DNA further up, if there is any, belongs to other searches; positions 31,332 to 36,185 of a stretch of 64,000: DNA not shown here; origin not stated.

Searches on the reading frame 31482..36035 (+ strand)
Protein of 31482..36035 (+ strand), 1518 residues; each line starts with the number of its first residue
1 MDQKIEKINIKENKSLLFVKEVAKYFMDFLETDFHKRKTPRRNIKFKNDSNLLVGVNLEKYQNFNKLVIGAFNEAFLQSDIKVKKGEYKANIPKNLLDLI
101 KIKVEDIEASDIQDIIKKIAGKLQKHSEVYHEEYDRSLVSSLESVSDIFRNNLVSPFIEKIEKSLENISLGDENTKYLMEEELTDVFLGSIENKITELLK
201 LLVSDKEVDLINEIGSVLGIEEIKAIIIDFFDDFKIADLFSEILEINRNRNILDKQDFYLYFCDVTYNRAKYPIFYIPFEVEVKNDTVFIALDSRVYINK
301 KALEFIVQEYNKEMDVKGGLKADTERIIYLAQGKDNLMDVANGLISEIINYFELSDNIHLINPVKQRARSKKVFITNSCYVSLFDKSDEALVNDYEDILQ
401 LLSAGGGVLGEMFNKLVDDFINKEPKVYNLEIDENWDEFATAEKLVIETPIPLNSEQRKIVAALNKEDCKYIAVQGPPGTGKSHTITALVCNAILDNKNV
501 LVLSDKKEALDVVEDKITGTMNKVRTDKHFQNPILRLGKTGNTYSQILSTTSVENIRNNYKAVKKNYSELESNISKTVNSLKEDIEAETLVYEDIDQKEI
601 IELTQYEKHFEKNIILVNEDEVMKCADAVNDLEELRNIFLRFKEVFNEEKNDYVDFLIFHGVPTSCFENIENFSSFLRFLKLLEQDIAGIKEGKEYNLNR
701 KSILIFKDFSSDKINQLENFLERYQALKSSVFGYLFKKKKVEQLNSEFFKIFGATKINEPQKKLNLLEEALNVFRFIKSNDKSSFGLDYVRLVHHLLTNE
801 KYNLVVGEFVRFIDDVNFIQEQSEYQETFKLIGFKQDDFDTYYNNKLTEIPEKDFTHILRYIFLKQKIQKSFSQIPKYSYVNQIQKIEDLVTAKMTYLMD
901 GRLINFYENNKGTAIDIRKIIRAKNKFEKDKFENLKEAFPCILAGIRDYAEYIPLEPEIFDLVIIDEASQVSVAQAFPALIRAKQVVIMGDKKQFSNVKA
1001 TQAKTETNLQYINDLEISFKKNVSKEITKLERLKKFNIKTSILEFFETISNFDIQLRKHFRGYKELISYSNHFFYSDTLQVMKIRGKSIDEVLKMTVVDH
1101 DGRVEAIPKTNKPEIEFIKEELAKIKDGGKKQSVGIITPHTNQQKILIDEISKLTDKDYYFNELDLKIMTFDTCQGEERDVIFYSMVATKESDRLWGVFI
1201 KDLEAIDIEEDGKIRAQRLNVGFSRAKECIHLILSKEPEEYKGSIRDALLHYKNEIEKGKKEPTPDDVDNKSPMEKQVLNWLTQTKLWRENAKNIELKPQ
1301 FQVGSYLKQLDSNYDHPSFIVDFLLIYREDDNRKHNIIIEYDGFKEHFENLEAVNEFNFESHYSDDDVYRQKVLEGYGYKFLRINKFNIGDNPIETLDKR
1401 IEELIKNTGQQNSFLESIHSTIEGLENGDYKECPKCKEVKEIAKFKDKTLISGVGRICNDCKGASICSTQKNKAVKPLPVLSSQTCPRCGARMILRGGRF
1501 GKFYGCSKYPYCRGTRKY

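Call 5: search_protein_families(library=pfam, proteins=[window:31482-36035:+], max_evalue=0.01)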
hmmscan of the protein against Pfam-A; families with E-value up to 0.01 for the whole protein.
window:31482-36035:+ (1518 aa): 9 families
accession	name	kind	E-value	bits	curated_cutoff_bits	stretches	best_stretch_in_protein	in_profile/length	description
PF13086.12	AAA_11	-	1.6e-19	71.1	27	2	453-608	2-153/257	AAA domain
PF13087.12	AAA_12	-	5.7e-18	65.6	27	1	1046-1233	9-191/195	AAA domain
PF13604.12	AAA_30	-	8.6e-13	48.9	27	2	453-517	2-66/191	AAA domain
PF01396.24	Zn_ribbon_Top1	-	2.9e-11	43.4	32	1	1484-1517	2-35/39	Topoisomerase DNA binding C4 zinc finger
PF13245.12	AAA_19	-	2.2e-07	31.6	25.1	0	468-590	10-72/134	AAA domain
PF01443.25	Viral_helicase1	-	6e-05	23.4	21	0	472-529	1-49/228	Viral superfamily 1 RNA helicase core domain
PF20720.3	nSTAND3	-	0.00064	19.9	27.2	1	460-520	10-77/155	Novel STAND NTPase 3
PF05127.21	NAT10_TcmA_helicase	-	0.0033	17.7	22.7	0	474-541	2-58/176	RNA cytidine acetyltransferase NAT10/TcmA, helicase domain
PF18741.7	MTES_1575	-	0.0047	17.4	38.2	0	1361-1402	53-94/96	REase_MTES_1575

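Call 6: search_protein_families(library=padloc, proteins=[window:31482-36035:+], max_evalue=0.01)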
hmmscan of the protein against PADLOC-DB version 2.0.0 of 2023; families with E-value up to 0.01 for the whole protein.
window:31482-36035:+ (1518 aa): 8 families
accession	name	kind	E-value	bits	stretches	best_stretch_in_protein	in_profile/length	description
PDLC05009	PDC-S37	-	5.2e-47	158.4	2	950-1406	928-1343/1550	-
PDLC03924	MkoC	-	2.6e-38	129.8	2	958-1230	669-938/1136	-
PDLC03920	MkoA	-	1e-36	124.7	2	959-1231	791-1071/1112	-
PDLC03921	MkoA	-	3.4e-26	89.3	3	415-634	992-1201/1607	-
PDLC02194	Hhe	-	1.4e-23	80.1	2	935-1240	1356-1642/1911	-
PDLC04140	mad8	-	5.7e-05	20.8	1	471-573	29-126/314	mads_8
PDLC02895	DpdJ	-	0.00018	16.5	1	959-1029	192-265/2112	DpdJ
PDLC04106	HerA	-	0.0097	12.5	0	436-494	144-200/667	-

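Call 7: search_protein_families(library=ncbifam, proteins=[window:31482-36035:+], max_evalue=0.01)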
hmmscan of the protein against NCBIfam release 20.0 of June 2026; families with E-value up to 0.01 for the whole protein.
window:31482-36035:+ (1518 aa): 5 families
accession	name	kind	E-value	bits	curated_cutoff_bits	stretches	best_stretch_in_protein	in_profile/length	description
NF058533.1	antiphage_ProA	equivalog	2.4e-45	154.6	1500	2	935-1240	1279-1564/1903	anti-phage protein ProA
NF042953.1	Hhe_antiphage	equivalog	4.4e-31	107.3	2000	2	903-1236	1232-1539/1797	DUF4011 domain-containing anti-phage protein Hhe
TIGR00376.1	TIGR00376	hypoth_equivalog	1.7e-20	73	348.9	2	957-1203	361-591/639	IGHMBP2 family helicase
NF040671.1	PLuB_AAA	exception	2.9e-15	54.7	999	2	959-1192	962-1205/1256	PLuB system helicase-like protein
NF008127.0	PRK10875.1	equivalog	0.0057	15.2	671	0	959-1004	269-317/619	exodeoxyribonuclease V subunit alpha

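Call 8: find_homologous_proteins(query=window:31482-36035:+)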
Query window:31482-36035:+ (1518 aa): 1732 proteins with E <= 0.001 among 8000 candidates; the best 120 are listed.
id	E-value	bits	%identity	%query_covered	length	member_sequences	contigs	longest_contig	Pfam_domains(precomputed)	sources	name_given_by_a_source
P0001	0.0e+0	3365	100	100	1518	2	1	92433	PF01396.25,PF13087.13,PF13086.13,PF13604.13,PF13245.13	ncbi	ncbi:MAG: AAA domain-containing protein [Candidatus Falkowbacteria bacterium]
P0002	0.0e+0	2762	81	100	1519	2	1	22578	PF01396.25,PF13087.13,PF13086.13,PF13604.13,PF13245.13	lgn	-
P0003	0.0e+0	2522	73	100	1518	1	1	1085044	PF01396.25,PF13087.13,PF13086.13,PF13604.13,PF13245.13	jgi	jgi:very-short-patch-repair endonuclease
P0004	0.0e+0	2175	64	100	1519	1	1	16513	PF01396.25,PF13087.13,PF13086.13,PF13604.13,PF13245.13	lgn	-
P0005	0.0e+0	1853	56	99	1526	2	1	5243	PF01396.25,PF13087.13,PF13086.13,PF13604.13,PF13245.13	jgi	jgi:ssDNA-binding Zn-finger/Zn-ribbon topoisomerase 1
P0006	0.0e+0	1851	56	99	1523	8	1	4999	PF01396.25,PF13087.13,PF13086.13,PF13604.13,PF13245.13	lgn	-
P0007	0.0e+0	1835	55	99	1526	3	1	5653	PF01396.25,PF13087.13,PF13086.13,PF13604.13,PF13245.13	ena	-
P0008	0.0e+0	1835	55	100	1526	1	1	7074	PF01396.25,PF13087.13,PF13086.13,PF13604.13,PF13245.13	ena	-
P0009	0.0e+0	1834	56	99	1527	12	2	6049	PF01396.25,PF13087.13,PF13086.13,PF13604.13,PF13245.13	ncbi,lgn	-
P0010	0.0e+0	1832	56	99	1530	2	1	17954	PF01396.25,PF13087.13,PF13086.13,PF13604.13,PF13245.13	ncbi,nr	ncbi:MAG: AAA family ATPase [Candidatus Aenigmarchaeota archaeon]|nr:AAA family ATPase [Candidatus A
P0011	0.0e+0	1831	56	99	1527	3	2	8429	PF01396.25,PF13087.13,PF13086.13,PF13604.13,PF13245.13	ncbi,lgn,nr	ncbi:MAG: AAA domain-containing protein [Candidatus Pacebacteria bacterium]|nr:AAA domain-containing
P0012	0.0e+0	1830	55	100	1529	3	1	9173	PF01396.25,PF13087.13,PF13086.13,PF13604.13,PF13245.13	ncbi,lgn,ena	-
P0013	0.0e+0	1827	55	100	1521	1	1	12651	PF01396.25,PF13087.13,PF13086.13,PF13604.13,PF13245.13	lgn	-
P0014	0.0e+0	1825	55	100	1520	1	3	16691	PF01396.25,PF13087.13,PF13086.13,PF01443.25,PF13604.13,PF13245.13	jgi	jgi:very-short-patch-repair endonuclease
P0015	0.0e+0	1824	55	99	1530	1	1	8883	PF01396.25,PF13087.13,PF13086.13,PF13604.13,PF13245.13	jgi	jgi:very-short-patch-repair endonuclease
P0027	0.0e+0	1802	55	99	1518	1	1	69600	PF01396.25,PF13087.13,PF13086.13,PF01443.25,PF13604.13,PF13245.13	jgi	-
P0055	0.0e+0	1777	54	99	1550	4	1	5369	PF01396.25,PF13087.13,PF13086.13,PF13604.13,PF13245.13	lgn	-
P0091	0.0e+0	1754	53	99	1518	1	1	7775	PF01396.25,PF13087.13,PF13086.13,PF13604.13,PF13245.13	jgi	jgi:superfamily I DNA and/or RNA helicase/very-short-patch-repair endonuclease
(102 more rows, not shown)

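Call 11: find_related_loci(query=A1, collection=genome_contigs, flank=10000)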
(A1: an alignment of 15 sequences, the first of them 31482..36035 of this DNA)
Query A1 (1518 aa) in genome_contigs; peptide patterns used: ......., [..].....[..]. (x = any residue, [..] = any of these).
565 stretches matched a pattern; 93 encode a relative of the query (tblastn E <= 1e-3); the best 80 are kept; 79 distinct loci.
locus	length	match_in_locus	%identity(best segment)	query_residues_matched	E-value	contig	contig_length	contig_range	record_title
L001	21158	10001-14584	55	1-1518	0e+0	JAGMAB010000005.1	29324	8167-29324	MAG: Candidatus Parcubacteria bacterium isolate RS_14_18 ZL355.bin.18.fa_5, whole genome shotgun sequence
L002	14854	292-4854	55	6-1517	0e+0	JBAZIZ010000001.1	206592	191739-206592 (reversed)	MAG: Patescibacteria group bacterium isolate SO_2017_LW4_107 scaffold_197_c1_LW137-91_2017, whole genome shotgun sequenc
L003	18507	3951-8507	55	6-1517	0e+0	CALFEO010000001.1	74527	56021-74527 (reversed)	MAG TPA_asm: uncultured bacterium isolate SRR3330206_bin.16_CONCOCT_v1.1_MAG genome assembly, contig: ERZ724085.368, who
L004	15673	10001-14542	55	13-1517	0e+0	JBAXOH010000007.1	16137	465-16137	MAG: bacterium isolate ELA500 MAG500_7, whole genome shotgun sequence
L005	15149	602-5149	55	12-1518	0e+0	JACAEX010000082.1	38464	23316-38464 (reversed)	MAG: Syntrophaceae bacterium isolate L.E.D.62 k119_1603750, whole genome shotgun sequence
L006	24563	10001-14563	54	6-1517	0e+0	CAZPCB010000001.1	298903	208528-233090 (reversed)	MAG TPA_asm: uncultured Candidatus Saccharibacteria bacterium isolate binchicken_co298_492 genome assembly, contig: NODE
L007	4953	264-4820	54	6-1518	0e+0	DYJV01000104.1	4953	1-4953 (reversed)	MAG TPA_asm: Candidatus Methylomirabilis sp. isolate SulCav_AS07-7_3_33_596 SulCav_AS07_7_15081_length_4953_cov_451_3742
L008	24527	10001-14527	53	13-1517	0e+0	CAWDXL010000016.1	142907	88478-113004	MAG: Candidatus Parcubacteria bacterium isolate MFD01223.bin.2.9 genome assembly, contig: contig_67840, whole genome sho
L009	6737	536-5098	55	7-1516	0e+0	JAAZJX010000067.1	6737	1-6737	MAG: Candidatus Magasanikiibacteriota bacterium isolate AS22ysBPME_155 146864_AS22, whole genome shotgun sequence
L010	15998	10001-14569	53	8-1518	0e+0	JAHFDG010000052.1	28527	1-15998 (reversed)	MAG: Candidatus Methanoperedens sp. isolate nzgw24 NODE_1490_length_28528_cov_10.309184, whole genome shotgun sequence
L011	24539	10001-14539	53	13-1518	0e+0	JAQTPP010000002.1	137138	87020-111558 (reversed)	MAG: Candidatus Daviesbacteria bacterium isolate STB_119 NODE_302_length_137138_cov_5.464744_Sandtown_B, whole genome sh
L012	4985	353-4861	53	15-1516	0e+0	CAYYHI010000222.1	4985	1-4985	MAG TPA_asm: uncultured bacterium isolate binchicken_co100_320 genome assembly, contig: NODE_27044_length_4985_cov_9.202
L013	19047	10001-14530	51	18-1517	0e+0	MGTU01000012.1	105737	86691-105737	MAG: Elusimicrobia bacterium GWA2_61_42 gwa2_scaffold_260, whole genome shotgun sequence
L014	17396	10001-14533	52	10-1518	0e+0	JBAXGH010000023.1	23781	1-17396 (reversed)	MAG: bacterium isolate ELA292 MAG292_23, whole genome shotgun sequence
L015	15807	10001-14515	52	15-1517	0e+0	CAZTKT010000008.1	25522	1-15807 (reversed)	MAG TPA_asm: uncultured Candidatus Saccharibacteria bacterium isolate binchicken_co264_14 genome assembly, contig: NODE_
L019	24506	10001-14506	52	18-1518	0e+0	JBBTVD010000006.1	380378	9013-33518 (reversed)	MAG: Patescibacteria group bacterium isolate H14-bin010_1 H14_bin010_1_000000000006, whole genome shotgun sequence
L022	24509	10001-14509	51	15-1516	0e+0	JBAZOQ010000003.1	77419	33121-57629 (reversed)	MAG: Candidatus Paceibacterota bacterium isolate SO_2017_SWC_1 scaffold_355_c1_LP-4_2017, whole genome shotgun sequence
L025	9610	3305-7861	52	10-1518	0e+0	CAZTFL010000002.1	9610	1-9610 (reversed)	MAG TPA_asm: Candidatus Woesearchaeota archaeon isolate SRP263991_co4_30 genome assembly, contig: NODE_11471_length_9610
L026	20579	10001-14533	53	11-1518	0e+0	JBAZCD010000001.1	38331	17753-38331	MAG: Pedobacter sp. isolate SO_2017_GW1_128 NODE_4942_length_38331_cov_1.368600_OW334_2017, whole genome shotgun sequenc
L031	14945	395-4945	54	12-1518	0e+0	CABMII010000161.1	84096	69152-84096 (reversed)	uncultured archaeon isolate LFW-280_4 genome assembly, contig: LFW2804_89, whole genome shotgun sequence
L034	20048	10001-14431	45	18-1518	0e+0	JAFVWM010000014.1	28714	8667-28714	MAG: Alphaproteobacteria bacterium isolate RGIG5458 Sheep_Colon-5__c137647, whole genome shotgun sequence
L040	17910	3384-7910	53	11-1518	0e+0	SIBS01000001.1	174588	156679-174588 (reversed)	MAG: Candidatus Levyibacteriota bacterium isolate Baikal-deep-G183 BACOMB-C114, whole genome shotgun sequence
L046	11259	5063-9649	50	8-1518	0e+0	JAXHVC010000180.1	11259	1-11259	MAG: Chloroflexota bacterium isolate MAG67_tar_biofilm MAG67_180, whole genome shotgun sequence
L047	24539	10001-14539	50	10-1518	0e+0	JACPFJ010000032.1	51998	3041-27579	MAG: Deltaproteobacteria bacterium isolate NC_groundwater_358_Ag_B-0.1um_60_13 GD18-4_B1_scaffold_976777, whole genome s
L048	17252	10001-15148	57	2-1518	0e+0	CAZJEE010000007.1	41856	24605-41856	MAG TPA_asm: uncultured Candidatus Saccharibacteria bacterium isolate binchicken_co243_264 genome assembly, contig: NODE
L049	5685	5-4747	57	129-1518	0e+0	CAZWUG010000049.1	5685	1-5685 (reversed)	MAG TPA_asm: uncultured Gammaproteobacteria bacterium isolate SRP192927_co2_814 genome assembly, contig: NODE_32708_leng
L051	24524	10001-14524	53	10-1518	0e+0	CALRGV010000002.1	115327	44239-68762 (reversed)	MAG: Candidatus Peribacteria bacterium isolate TH-Jun18-111 genome assembly, contig: TH-Jun18-C182, whole genome shotgun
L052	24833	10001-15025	56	15-1518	0e+0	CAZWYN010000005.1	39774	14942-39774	MAG TPA_asm: uncultured Pseudomonadales bacterium isolate SRP011637_co1_56 genome assembly, contig: NODE_200_length_3977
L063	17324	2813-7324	54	16-1518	0e+0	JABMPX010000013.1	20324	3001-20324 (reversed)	MAG: Parcubacteria group bacterium isolate bin.79 k141_3457510, whole genome shotgun sequence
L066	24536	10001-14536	53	15-1518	0e+0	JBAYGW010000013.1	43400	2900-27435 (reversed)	MAG: Patescibacteria group bacterium isolate SO_2016_GW1_134 scaffold01649_OW334_2016, whole genome shotgun sequence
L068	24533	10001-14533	43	18-1518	0e+0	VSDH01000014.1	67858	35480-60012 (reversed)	MAG: Candidatus Scalindua sediminis isolate MohnsGC08_192 NODE_14_length_67858_cov_58.311444, whole genome shotgun seque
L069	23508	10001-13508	40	16-1518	0e+0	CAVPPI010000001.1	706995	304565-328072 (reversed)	MAG: uncultured candidate division Zixibacteria bacterium isolate MFD09964.bin.1.280 genome assembly, contig: contig_123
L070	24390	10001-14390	48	29-1518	6e-110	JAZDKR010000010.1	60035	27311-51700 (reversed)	MAG: Elusimicrobiota bacterium isolate MEGAHIT-group-0.545 k141_3283651, whole genome shotgun sequence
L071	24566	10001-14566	53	2-1518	0e+0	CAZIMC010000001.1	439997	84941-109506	MAG TPA_asm: uncultured Gammaproteobacteria bacterium isolate SRP170004_co1_20 genome assembly, contig: NODE_13_length_4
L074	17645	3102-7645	49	11-1518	0e+0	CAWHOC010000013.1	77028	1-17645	MAG: uncultured bacterium isolate MFD04780.bin.2.65 genome assembly, contig: contig_42831, whole genome shotgun sequence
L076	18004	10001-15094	57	15-1518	0e+0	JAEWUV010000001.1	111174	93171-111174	MAG: Candidatus Parcubacteria bacterium isolate OH_SDB_33 k127_634920, whole genome shotgun sequence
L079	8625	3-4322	54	86-1518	0e+0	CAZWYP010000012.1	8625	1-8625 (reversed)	MAG TPA_asm: uncultured Gammaproteobacteria bacterium isolate binchicken_co16_344 genome assembly, contig: NODE_13472_le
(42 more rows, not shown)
